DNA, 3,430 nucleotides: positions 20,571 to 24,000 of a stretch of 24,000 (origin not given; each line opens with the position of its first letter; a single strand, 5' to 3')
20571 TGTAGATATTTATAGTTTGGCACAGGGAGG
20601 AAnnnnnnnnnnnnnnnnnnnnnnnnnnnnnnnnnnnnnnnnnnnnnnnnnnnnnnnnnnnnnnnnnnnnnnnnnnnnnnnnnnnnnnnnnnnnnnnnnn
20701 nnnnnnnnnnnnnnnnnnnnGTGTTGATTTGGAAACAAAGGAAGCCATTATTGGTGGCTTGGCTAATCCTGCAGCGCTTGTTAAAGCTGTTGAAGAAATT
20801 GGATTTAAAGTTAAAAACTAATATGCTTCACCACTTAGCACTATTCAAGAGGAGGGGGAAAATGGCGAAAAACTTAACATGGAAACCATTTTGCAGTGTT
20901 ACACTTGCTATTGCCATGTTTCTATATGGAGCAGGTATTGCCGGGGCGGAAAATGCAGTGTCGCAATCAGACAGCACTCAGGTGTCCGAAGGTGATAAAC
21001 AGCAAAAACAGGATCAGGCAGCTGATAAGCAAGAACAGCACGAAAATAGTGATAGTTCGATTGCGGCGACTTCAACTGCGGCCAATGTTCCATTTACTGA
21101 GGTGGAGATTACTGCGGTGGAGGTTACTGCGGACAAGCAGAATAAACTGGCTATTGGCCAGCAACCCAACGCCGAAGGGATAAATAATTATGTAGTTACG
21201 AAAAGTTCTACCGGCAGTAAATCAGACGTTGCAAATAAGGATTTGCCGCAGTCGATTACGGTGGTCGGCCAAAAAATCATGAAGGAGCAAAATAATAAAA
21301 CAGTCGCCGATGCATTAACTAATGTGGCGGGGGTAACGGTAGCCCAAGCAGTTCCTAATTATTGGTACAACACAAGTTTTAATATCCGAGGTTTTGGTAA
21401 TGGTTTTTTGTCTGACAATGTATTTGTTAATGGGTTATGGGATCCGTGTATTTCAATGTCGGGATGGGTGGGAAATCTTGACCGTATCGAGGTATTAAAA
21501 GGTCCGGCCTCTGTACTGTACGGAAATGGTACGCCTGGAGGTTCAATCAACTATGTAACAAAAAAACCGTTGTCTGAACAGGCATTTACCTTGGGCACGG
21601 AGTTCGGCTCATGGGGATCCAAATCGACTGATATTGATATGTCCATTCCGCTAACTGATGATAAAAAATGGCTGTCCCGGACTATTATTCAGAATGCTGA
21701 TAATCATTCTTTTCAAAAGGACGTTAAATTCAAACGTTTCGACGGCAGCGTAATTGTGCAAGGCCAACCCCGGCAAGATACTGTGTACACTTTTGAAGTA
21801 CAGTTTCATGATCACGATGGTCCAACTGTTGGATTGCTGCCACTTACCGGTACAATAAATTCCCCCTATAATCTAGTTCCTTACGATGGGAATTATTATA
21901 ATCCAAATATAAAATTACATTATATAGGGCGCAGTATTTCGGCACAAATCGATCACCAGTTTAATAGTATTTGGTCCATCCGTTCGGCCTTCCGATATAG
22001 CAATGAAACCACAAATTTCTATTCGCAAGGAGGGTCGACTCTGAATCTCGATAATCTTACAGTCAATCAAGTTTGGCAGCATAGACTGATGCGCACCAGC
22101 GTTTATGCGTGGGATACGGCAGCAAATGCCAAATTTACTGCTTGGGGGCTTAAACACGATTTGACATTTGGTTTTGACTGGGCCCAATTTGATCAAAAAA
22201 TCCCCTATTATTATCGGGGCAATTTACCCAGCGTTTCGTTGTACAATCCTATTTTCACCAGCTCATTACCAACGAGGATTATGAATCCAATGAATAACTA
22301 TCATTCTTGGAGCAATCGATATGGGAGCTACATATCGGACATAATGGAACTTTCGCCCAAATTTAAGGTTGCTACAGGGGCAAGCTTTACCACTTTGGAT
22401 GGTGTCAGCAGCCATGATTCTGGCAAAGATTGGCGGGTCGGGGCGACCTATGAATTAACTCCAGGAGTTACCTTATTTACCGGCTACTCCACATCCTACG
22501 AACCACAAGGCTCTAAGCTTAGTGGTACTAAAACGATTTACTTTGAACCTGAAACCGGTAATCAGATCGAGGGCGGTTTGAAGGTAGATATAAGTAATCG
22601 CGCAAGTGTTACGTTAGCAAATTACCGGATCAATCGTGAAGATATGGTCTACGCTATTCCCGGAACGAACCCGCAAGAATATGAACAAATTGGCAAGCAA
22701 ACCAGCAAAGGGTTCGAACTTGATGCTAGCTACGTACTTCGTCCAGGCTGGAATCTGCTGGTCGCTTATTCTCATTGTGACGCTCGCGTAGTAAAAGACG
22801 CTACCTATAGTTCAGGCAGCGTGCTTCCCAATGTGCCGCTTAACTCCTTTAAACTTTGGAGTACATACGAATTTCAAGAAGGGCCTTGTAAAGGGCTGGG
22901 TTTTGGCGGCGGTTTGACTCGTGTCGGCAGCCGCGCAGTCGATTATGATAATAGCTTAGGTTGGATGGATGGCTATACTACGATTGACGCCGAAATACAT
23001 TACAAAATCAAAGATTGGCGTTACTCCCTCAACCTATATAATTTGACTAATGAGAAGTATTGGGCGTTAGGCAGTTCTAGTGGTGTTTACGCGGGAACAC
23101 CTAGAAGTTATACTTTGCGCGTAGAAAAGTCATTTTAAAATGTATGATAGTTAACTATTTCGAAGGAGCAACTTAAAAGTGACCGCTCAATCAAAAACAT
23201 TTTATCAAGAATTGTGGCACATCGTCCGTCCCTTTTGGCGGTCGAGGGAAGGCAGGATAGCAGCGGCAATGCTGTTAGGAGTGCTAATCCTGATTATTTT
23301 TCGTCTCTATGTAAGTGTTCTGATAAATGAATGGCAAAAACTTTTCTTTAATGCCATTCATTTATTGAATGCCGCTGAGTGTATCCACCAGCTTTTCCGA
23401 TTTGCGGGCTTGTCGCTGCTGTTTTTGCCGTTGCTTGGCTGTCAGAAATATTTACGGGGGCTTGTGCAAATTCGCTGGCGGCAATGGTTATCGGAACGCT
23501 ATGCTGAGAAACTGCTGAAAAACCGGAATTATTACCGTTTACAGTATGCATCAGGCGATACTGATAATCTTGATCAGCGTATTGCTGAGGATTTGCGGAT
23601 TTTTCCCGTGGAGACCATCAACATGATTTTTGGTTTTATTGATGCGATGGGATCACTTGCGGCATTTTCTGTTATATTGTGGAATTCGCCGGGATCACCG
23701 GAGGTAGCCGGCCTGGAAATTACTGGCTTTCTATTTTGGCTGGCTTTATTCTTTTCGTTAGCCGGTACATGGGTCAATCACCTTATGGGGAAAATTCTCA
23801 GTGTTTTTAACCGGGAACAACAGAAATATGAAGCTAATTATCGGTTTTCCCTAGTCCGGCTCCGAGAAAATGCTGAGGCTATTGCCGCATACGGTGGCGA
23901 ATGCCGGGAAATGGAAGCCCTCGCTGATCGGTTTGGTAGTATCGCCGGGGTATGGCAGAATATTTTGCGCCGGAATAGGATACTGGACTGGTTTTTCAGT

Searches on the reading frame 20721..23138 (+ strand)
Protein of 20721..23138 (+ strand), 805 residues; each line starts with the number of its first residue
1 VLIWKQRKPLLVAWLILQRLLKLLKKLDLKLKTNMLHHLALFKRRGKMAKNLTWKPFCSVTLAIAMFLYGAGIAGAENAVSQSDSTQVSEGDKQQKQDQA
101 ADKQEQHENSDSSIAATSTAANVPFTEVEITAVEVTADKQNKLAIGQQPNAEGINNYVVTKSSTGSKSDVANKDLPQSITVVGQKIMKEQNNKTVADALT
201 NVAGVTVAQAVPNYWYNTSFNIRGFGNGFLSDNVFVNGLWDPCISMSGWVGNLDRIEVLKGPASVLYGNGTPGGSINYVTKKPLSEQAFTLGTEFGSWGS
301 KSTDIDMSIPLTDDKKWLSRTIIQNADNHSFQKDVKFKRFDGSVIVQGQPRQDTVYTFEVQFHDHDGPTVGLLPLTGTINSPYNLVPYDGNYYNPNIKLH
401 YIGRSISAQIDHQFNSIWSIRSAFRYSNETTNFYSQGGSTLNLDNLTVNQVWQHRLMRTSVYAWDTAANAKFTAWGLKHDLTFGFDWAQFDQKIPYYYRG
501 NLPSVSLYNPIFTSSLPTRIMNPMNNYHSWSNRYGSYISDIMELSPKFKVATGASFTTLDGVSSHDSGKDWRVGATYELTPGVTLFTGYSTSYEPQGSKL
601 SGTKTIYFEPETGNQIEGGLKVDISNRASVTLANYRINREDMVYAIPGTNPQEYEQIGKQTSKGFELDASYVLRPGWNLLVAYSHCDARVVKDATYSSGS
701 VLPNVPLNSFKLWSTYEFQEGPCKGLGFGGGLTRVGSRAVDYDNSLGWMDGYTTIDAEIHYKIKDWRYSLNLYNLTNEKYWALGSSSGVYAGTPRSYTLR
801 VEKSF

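Call 4: search_protein_families(library=pfam, proteins=[window:20721-23138:+], max_evalue=0.01)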
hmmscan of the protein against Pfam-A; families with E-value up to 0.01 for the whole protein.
window:20721-23138:+ (805 aa): 2 families
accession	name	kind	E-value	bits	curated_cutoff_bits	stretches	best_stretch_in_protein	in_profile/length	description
PF00593.30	TonB_dep_Rec_b-barrel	-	1.4e-48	167.3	27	1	353-775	12-436/436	TonB dependent receptor-like, beta-barrel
PF07715.20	Plug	-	1.1e-19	71.4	23.9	1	172-274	2-106/107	TonB-dependent Receptor Plug Domain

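Call 5: search_protein_families(library=ncbifam, proteins=[window:20721-23138:+], max_evalue=0.01)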
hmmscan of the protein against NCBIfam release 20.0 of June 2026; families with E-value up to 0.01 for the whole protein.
window:20721-23138:+ (805 aa): 24 families
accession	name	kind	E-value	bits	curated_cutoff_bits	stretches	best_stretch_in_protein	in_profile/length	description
TIGR01783.1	TonB-siderophor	subfamily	6.5e-80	269.6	223.5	1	174-803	1-647/649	TonB-dependent siderophore receptor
NF007465.0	PRK10044.1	equivalog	8.8e-70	235.7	803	1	113-765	15-680/726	ferrichrome porin FhuA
NF010651.0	PRK14050.1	equivalog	3.7e-61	207.2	884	1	149-804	53-729/730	TonB-dependent siderophore receptor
NF047944.1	FoxamRcptFoxA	equivalog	2e-52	178.4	1300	1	156-801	33-693/697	ferrioxamine B receptor FoxA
NF010650.0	PRK14049.1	equivalog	1e-46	159.5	904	1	153-763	60-681/729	ferrioxamine B receptor precursor protein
NF007349.0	PRK09840.1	equivalog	9.6e-46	156.1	686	2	116-554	14-468/760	catecholate siderophore receptor Fiu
NF007447.0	PRK10003.1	equivalog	1.5e-38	132.6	666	1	100-802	7-724/727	ferric-rhodotorulic acid/ferric-coprogen receptor FhuE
NF049960.1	siderphRecptFauA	equivalog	1.7e-38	132.6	900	1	125-802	34-724/727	TonB-dependent alcaligin siderophore receptor FauA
TIGR01786.1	TonB-hemlactrns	subfamily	6.7e-20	71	323.75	2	157-283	3-136/719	TonB-dependent hemoglobin/transferrin/lactoferrin family receptor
TIGR01785.1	TonB-hemin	subfamily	4.4e-19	68.4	316.85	2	165-283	8-131/677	TonB-dependent heme/hemoglobin receptor family protein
TIGR01779.1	TonB-B12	equivalog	2.4e-18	66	599.7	2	150-319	24-191/614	TonB-dependent vitamin B12 receptor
NF041535.1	TonB_rec_PqqU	equivalog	1.5e-15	56.6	1200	2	166-308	7-157/676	TonB-dependent receptor PqqU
NF010010.0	PRK13483.1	equivalog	8.1e-11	40.6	927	1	130-284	9-166/660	ligand-gated channel protein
NF007926.1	PRK10641.1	equivalog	1.4e-09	37.1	836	2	563-689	385-510/617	TonB-dependent vitamin B12 receptor BtuB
NF050067.1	TonBEntbctnRecCfrA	equivalog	1.7e-09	36.6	1200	1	162-349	32-229/698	TonB-dependent ferric enterobactin receptor CfrA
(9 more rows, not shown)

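Call 53: search_solved_structures(query=window:20853-23138:+, max_evalue=1e-10)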
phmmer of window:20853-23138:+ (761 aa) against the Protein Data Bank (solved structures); distinct sequences matched with E-value up to 1e-10: 26.
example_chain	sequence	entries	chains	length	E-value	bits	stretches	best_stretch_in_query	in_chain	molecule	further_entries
3qlb_A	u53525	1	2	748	8.4e-56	193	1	105-753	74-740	Enantio-pyochelin receptor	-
6i97_A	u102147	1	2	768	2.9e-51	178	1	106-758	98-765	Metal-pseudopaline receptor CntO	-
6z8a_A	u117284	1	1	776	3e-51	178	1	106-758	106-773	Ferrioxamine receptor FoxA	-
6i96_A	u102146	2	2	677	3.5e-51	177.8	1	108-758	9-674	Metal-pseudopaline receptor CntO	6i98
8b43_A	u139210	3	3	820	3.6e-51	177.7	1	106-758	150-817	Metal-pseudopaline receptor CntO | Ferrioxamine receptor FoxA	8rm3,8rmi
8a60_A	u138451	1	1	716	5.7e-46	160.5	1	114-720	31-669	Ferrichrome outer membrane transporter/phage receptor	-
8a8c_A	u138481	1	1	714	5.9e-46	160.5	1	115-720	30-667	Ferrichrome outer membrane transporter/phage receptor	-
1by3_A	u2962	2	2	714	1e-45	159.6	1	115-720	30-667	PROTEIN (FERRICHROME-IRON RECEPTOR PRECURSOR (FHUA)) | FERRIC HYDROXAMATE UPTAKE PROTEIN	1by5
2fcp_A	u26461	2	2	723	4.7e-43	150.9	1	115-720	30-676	PROTEIN (FERRIC HYDROXAMATE UPTAKE RECEPTOR) | FhuA iron-ferrichrome transporter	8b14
1qff_A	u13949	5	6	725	5.5e-43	150.6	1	115-720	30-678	FERRIC HYDROXAMATE UPTAKE RECEPTOR | PROTEIN (FERRIC HYDROXAMATE UPTAKE RECEPTOR) | FERRIC HYDROXAMATE RECEPTOR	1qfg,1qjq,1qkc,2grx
1fcp_A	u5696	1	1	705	5.8e-43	150.6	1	116-720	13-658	PROTEIN (FERRIC HYDROXAMATE UPTAKE RECEPTOR)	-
4cu4_A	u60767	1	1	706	8.3e-43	150.1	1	116-720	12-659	FERRICHROME-IRON RECEPTOR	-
1fi1_A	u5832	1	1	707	8.4e-43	150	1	116-720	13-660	FERRICHROME-IRON RECEPTOR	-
6e4v_A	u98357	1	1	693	1.1e-34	123.2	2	107-337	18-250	FhuE receptor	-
6bpm_C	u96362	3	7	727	1.1e-33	119.9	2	505-757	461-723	Catecholate siderophore receptor Fiu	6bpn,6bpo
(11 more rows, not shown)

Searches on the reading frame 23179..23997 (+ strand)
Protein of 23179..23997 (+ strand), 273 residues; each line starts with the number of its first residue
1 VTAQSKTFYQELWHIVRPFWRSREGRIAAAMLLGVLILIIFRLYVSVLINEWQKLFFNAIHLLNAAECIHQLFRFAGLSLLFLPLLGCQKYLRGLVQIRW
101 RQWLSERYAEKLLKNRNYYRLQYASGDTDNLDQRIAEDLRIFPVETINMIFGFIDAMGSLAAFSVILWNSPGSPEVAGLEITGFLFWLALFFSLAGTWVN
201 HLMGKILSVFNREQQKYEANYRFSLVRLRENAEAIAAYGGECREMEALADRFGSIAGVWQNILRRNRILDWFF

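Call 29: search_protein_families(library=pfam, proteins=[window:23179-23997:+], max_evalue=1)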
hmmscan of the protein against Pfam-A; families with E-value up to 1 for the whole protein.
window:23179-23997:+ (273 aa): 4 families
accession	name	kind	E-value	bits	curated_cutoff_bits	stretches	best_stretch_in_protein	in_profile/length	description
PF06472.20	ABC_membrane_2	-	1.3e-45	156.3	24.4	1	28-267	13-242/269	ABC transporter transmembrane region 2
PF05992.17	SbmA_BacA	-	3.7e-14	53.3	24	1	35-233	15-212/315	SbmA/BacA-like family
PF19804.4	DUF6287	-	0.013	15.3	26.3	1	193-201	15-23/34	Domain of unknown function (DUF6287)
PF18536.7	DUF5623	-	0.19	12.4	35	1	100-135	45-78/126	Domain of unknown function (DUF5623)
